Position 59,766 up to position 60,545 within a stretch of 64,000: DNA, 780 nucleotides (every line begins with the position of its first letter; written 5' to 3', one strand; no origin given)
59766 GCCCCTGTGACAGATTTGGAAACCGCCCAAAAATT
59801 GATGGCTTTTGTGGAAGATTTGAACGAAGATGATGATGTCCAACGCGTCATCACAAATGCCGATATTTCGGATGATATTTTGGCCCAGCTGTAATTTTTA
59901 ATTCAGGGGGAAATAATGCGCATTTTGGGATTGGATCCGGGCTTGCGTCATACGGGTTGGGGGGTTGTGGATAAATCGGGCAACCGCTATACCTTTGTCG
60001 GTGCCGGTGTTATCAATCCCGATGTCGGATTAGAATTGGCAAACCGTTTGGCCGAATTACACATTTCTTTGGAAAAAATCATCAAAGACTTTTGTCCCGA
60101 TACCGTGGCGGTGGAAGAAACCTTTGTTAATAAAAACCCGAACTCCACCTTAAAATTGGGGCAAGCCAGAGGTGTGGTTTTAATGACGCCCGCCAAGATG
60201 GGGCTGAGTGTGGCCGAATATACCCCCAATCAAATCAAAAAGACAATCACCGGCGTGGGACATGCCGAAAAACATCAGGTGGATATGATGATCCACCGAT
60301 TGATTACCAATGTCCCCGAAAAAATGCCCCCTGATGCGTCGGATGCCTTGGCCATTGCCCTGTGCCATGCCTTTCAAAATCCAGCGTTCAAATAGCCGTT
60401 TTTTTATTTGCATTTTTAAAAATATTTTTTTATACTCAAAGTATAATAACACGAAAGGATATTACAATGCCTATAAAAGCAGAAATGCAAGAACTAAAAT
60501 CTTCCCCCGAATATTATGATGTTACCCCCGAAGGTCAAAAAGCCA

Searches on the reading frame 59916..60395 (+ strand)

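Call 56: search_protein_families(library=pfam, proteins=[window:59916-60395:+], max_evalue=0.001)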
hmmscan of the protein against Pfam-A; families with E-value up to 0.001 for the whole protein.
window:59916-60395:+ (159 aa): 1 family
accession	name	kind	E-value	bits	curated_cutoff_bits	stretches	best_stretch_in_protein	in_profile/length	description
PF02075.23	RuvC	-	2e-48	164.5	22.2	1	3-151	1-148/148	Crossover junction endodeoxyribonuclease RuvC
